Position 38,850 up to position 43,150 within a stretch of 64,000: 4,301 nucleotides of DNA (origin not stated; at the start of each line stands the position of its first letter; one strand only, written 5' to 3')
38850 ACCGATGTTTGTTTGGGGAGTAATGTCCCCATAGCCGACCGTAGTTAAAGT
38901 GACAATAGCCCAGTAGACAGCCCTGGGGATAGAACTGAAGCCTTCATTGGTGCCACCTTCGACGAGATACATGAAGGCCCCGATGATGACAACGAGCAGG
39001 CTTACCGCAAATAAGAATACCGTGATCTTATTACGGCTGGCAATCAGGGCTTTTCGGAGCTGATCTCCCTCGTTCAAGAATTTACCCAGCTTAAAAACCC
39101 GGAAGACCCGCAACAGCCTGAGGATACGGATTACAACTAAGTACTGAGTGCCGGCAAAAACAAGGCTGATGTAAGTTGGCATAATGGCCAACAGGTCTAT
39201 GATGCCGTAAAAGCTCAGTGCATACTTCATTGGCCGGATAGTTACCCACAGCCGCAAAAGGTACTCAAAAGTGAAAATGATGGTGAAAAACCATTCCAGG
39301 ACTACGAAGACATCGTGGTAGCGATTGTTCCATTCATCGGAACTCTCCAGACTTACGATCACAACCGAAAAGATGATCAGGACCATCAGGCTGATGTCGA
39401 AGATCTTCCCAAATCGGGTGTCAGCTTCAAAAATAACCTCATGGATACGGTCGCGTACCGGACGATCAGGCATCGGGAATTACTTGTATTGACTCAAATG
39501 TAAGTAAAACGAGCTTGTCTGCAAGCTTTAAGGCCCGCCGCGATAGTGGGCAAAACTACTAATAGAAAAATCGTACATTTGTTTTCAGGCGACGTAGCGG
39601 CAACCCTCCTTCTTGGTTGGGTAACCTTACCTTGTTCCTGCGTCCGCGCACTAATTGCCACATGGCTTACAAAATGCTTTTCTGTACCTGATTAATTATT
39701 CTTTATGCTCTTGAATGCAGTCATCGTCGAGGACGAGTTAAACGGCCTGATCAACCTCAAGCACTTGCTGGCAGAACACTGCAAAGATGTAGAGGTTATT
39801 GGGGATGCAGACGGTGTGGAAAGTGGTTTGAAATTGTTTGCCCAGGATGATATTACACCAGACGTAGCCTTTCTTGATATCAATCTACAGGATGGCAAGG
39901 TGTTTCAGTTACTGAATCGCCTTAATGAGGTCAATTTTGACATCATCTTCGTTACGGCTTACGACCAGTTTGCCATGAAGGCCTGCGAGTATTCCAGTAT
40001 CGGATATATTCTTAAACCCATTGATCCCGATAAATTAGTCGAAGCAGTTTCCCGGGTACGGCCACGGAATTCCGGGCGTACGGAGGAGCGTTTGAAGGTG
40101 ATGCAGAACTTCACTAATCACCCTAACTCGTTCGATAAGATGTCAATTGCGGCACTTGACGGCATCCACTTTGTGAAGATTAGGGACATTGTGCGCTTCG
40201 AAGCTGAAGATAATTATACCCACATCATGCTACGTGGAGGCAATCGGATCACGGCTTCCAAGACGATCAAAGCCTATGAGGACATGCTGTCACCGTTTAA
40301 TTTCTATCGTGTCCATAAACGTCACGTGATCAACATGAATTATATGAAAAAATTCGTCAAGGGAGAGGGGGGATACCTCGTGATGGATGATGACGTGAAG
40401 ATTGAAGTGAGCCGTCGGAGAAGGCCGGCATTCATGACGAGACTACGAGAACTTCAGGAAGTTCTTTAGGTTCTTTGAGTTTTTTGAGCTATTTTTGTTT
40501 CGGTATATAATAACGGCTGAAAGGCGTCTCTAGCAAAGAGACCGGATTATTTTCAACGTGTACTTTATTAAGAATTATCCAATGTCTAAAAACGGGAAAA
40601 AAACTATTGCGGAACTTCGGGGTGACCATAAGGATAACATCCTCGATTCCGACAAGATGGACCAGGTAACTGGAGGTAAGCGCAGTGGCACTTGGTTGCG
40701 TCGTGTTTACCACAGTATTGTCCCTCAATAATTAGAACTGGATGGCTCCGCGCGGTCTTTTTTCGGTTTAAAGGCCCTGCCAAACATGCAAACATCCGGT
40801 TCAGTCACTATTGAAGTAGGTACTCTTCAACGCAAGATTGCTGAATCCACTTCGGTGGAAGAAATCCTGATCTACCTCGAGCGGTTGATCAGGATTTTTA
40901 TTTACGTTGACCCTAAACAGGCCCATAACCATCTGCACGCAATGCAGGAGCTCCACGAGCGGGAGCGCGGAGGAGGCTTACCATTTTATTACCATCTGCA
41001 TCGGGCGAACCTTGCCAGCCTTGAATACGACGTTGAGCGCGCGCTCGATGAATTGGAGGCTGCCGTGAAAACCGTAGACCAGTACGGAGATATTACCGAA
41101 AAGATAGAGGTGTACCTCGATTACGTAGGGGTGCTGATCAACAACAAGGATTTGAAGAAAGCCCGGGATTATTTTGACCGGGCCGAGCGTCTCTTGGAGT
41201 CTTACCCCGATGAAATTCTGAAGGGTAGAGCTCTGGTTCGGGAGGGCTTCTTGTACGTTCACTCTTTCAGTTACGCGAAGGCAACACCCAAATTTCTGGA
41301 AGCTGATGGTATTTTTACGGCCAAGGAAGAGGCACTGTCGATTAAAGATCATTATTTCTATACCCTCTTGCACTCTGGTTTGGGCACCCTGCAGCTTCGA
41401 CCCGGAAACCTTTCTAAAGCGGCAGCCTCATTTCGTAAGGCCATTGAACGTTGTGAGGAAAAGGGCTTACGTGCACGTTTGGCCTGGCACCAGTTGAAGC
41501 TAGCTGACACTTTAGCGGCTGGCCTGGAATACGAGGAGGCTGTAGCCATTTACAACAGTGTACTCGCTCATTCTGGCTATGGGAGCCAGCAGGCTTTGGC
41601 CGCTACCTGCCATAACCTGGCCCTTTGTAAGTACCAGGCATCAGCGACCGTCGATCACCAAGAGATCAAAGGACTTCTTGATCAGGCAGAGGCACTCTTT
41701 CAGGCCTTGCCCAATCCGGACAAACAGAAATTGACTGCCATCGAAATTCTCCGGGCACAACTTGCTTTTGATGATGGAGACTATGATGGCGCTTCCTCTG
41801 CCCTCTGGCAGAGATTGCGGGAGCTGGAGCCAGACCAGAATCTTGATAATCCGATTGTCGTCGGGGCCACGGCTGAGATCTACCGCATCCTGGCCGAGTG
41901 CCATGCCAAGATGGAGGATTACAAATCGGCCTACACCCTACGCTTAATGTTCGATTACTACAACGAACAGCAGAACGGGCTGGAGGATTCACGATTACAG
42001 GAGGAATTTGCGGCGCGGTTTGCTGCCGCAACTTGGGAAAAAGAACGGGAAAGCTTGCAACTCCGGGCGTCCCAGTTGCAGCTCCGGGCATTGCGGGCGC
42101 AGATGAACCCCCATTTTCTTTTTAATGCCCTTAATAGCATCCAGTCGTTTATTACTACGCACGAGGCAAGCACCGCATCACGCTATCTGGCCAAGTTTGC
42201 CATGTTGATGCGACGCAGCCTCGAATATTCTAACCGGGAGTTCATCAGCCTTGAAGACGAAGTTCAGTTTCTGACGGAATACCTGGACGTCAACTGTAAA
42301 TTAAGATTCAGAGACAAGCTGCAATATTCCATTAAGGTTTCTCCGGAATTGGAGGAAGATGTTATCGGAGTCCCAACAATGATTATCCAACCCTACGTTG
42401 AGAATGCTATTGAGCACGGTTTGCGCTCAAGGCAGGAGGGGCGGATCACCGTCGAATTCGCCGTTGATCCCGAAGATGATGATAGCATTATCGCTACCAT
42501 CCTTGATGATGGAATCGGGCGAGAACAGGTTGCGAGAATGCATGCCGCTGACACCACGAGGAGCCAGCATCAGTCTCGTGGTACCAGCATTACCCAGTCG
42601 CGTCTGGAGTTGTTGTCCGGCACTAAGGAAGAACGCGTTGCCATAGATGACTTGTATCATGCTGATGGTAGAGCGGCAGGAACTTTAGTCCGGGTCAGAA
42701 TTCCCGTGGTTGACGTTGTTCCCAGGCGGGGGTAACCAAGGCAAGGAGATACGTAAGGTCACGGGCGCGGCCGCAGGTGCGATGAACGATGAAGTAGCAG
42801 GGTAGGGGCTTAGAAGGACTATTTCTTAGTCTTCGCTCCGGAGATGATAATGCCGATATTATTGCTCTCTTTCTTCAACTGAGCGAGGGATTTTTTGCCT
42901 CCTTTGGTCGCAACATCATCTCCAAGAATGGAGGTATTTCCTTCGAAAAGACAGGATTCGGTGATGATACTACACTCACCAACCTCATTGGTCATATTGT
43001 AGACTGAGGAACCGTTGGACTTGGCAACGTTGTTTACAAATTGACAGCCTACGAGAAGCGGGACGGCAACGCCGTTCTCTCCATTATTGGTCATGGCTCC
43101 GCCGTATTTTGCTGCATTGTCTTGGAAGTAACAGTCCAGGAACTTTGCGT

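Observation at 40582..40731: Unannotated 49-codon ORF with a Bacteroidota-style double-glycine leader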

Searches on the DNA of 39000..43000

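Call 70: search_rna_families(source=window, start=39000, end=43000, threshold=evalue, max_evalue=1)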
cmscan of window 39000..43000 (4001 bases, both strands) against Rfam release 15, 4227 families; matches with E-value up to 1: 0.
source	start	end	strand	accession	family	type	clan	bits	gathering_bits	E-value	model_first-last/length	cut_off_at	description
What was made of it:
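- No Rfam element is present (call 70).
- Tried and rejected: Rfam gave nothing at E<=1 (call 70).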

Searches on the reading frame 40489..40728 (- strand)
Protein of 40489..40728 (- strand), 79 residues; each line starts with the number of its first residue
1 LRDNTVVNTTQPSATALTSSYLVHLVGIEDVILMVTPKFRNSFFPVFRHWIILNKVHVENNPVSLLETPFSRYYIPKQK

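Call 5: search_protein_families(library=ncbifam, proteins=[window:40489-40728:-], max_evalue=10)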
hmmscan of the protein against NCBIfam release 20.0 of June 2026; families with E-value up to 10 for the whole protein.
window:40489-40728:- (79 aa): 1 family
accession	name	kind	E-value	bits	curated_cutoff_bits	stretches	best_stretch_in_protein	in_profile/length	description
TIGR03566.1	FMN_reduc_MsuE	equivalog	0.076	12.8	212.5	1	20-65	60-106/174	FMN reductase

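Call 6: search_protein_families(library=pfam, proteins=[window:40489-40728:-], max_evalue=1)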
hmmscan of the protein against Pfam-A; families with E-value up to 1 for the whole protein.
window:40489-40728:- (79 aa): 0 families
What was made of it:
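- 40489..40728 (-): Overlapping 79-aa minus-strand ORF, judged non-coding. No family hit (calls 5, 6).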
